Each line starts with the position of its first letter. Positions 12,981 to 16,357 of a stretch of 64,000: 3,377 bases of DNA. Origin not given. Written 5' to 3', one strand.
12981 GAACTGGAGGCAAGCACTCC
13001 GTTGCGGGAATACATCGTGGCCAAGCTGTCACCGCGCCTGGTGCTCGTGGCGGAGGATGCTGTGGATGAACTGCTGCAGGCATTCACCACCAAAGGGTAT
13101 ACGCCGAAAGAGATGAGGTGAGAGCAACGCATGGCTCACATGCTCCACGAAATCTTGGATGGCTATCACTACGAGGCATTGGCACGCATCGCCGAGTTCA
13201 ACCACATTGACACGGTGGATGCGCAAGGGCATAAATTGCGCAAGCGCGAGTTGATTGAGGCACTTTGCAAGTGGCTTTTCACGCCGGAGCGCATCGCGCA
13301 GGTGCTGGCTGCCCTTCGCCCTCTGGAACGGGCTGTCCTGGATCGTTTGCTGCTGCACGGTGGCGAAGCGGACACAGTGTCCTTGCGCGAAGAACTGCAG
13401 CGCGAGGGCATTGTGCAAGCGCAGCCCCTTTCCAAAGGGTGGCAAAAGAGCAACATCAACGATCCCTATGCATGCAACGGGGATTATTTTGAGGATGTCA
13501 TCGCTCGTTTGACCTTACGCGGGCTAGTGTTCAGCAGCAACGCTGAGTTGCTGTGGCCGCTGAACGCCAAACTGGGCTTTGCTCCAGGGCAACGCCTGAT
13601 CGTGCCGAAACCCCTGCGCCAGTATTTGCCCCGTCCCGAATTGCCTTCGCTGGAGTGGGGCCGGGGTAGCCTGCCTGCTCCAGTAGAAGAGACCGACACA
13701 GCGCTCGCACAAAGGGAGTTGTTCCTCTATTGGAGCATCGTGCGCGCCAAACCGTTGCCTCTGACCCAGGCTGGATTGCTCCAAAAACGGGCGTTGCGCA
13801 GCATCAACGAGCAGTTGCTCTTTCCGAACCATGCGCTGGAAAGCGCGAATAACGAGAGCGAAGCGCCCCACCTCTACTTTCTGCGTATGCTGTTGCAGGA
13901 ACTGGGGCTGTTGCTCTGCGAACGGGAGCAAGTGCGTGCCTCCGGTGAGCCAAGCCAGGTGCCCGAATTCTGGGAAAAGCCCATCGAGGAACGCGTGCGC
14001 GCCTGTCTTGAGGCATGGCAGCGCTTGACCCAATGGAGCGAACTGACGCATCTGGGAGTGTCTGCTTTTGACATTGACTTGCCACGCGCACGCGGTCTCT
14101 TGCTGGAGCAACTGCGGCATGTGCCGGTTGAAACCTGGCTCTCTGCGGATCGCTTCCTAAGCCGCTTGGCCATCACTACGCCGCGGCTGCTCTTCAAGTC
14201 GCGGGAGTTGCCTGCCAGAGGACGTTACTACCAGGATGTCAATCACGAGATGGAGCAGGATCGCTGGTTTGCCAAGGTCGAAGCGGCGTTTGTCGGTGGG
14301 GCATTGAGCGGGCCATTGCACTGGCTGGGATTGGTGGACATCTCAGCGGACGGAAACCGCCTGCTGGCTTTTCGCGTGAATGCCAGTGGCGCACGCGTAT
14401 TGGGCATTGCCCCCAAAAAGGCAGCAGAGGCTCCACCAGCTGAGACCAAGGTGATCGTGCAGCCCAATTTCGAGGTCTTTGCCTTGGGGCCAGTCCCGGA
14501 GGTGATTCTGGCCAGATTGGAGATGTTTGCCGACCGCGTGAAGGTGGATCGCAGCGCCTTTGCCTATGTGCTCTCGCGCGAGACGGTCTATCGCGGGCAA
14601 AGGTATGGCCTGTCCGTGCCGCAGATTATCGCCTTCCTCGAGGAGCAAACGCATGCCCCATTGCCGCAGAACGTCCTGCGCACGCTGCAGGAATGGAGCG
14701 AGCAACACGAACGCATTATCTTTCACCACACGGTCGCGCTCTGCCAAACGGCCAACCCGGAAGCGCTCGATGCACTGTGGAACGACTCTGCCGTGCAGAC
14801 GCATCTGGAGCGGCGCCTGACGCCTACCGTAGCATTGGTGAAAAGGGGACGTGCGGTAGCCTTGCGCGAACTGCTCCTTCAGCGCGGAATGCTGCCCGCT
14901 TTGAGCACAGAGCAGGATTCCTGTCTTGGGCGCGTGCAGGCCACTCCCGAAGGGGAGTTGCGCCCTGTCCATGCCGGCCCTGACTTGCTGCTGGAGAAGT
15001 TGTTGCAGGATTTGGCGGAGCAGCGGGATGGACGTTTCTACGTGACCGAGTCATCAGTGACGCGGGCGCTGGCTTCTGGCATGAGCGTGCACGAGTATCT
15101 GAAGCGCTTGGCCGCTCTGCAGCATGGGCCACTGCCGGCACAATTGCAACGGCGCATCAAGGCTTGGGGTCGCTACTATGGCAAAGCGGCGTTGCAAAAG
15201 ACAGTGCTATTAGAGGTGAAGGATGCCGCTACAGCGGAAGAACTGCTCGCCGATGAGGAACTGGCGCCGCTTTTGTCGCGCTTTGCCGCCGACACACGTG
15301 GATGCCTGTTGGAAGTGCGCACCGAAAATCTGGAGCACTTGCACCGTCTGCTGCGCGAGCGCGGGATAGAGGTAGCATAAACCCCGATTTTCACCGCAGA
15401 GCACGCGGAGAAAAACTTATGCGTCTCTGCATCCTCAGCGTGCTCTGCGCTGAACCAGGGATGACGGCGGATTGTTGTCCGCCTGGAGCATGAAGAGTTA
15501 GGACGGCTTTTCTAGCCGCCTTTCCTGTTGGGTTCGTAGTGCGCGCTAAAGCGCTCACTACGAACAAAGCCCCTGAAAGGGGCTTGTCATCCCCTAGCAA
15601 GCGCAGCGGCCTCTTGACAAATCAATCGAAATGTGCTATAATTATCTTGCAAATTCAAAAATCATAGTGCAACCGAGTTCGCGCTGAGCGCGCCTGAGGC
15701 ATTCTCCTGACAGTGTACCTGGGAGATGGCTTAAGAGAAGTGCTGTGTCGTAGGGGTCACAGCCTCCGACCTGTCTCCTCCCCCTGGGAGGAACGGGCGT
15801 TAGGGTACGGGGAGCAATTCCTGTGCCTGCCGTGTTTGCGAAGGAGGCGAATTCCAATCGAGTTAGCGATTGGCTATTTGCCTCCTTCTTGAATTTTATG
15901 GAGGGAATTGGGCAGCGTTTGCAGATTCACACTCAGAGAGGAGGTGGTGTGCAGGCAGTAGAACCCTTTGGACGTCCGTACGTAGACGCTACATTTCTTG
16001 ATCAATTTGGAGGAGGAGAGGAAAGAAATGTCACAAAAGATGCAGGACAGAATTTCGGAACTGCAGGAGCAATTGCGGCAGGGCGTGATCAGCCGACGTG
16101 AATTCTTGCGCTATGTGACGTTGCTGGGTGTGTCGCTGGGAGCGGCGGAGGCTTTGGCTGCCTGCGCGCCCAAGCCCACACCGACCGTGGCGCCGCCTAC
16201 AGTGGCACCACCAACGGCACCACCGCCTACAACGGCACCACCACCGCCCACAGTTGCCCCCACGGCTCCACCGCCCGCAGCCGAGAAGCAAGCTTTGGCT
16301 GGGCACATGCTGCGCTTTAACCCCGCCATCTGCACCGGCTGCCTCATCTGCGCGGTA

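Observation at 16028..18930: Tungsten-type AOR paired with a TAT-exported lipoprotein ferredoxin: possible extracytoplasmic AOR via Tat hitch-hiking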

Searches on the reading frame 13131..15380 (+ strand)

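Call 3: search_protein_families(library=pfam, proteins=[window:13131-15380:+])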
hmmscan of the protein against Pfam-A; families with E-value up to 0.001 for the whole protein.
window:13131-15380:+ (749 aa): 1 family
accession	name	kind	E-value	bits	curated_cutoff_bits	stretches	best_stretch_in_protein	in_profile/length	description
PF13625.11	Helicase_C_3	-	3e-27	95.5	34.2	2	441-563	1-124/125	Helicase conserved C-terminal domain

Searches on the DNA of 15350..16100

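Call 60: search_rna_families(source=window, start=15350, end=16100, threshold=evalue, max_evalue=1)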
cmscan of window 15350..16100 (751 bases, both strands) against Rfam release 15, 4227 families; matches with E-value up to 1: 4.
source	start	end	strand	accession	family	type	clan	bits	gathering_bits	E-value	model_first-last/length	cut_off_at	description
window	15752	15862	+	RF01055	Molybdenum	Cis-reg; riboswitch;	-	46.6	36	6.9e-10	1-135/135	no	Molybdenum/Tungsten riboswitch aptamer (Moco RNA motif)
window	15387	15453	-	RF03766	mir-3155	Gene; miRNA;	-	28.5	70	0.0013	1-56/56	no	mir-3155 microRNA precursor family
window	15496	15591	+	RF01757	sbcD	Gene; sRNA;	-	22.7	40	0.035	1-155/155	no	sbcD RNA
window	15391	15457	+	RF03766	mir-3155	Gene; miRNA;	-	21.2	70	0.11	1-56/56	no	mir-3155 microRNA precursor family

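Call 62: search_rna_families(source=window, start=15600, end=16050, threshold=gathering, show_alignments=1)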
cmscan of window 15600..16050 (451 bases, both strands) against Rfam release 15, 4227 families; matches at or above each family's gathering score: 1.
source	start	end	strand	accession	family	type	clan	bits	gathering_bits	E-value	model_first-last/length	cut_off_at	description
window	15752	15862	+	RF01055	Molybdenum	Cis-reg; riboswitch;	-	46.6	36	4.1e-10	1-135/135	no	Molybdenum/Tungsten riboswitch aptamer (Moco RNA motif)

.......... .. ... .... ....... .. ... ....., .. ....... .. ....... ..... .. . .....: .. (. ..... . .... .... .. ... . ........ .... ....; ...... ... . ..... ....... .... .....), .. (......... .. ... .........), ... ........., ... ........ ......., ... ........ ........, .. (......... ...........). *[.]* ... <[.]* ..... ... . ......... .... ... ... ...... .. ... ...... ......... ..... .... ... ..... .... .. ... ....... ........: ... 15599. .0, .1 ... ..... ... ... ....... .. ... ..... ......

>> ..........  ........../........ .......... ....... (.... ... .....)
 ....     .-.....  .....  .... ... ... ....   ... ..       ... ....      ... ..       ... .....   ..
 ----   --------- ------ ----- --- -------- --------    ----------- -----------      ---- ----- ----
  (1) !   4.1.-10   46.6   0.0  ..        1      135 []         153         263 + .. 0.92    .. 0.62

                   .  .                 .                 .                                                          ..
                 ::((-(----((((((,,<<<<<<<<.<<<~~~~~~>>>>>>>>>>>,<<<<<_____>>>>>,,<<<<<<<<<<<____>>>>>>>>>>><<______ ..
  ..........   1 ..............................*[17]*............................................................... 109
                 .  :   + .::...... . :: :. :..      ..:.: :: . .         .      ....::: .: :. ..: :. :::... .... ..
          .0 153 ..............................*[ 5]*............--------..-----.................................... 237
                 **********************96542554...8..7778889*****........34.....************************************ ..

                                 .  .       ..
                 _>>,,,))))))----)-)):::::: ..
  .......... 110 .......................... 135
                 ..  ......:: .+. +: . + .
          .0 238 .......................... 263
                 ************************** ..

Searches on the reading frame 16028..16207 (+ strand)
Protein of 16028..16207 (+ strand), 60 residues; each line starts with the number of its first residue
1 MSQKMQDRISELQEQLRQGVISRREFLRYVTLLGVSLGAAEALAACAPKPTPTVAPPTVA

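Call 77: search_protein_families(library=pfam, proteins=[window:16028-16207:+], max_evalue=10)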
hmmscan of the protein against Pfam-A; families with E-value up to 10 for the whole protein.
seq(60 aa): 6 families
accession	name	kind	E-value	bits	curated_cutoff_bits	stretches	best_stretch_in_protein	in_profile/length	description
PF17376.7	DUF5398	-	0.0057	17.5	28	1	2-33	34-64/80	Family of unknown function (DUF5398)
PF09851.14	SHOCT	-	0.031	14.5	27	1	7-28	1-22/28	Short C-terminal domain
PF09454.15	Vps23_core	-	0.05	14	26.8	1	5-34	23-52/64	Vps23 core domain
PF05120.17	GvpG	-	0.067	13.8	30.6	1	4-28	32-56/67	Gas vesicle protein G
PF08232.17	Striatin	-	0.12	13.2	29.4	1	3-40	28-65/151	Striatin family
PF23678.1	YqhI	-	0.24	11.2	27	1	19-28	23-32/36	YqhI-like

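Call 78: search_protein_families(library=ncbifam, proteins=[window:16028-16207:+], max_evalue=10)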
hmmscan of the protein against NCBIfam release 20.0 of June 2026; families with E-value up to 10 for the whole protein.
seq(60 aa): 3 families
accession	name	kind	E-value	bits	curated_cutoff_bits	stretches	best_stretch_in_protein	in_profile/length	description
TIGR01409.1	TAT_signal_seq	domain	0.00082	19.6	16.7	1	21-40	1-20/29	twin-arginine translocation signal domain-containing protein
TIGR00391.1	hydA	subfamily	0.01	15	179.5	1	11-46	5-40/365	hydrogenase small subunit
TIGR02723.1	phenyl_P_alpha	equivalog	0.11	11.1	564.6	1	9-53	182-224/485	phenylphosphate carboxylase subunit alpha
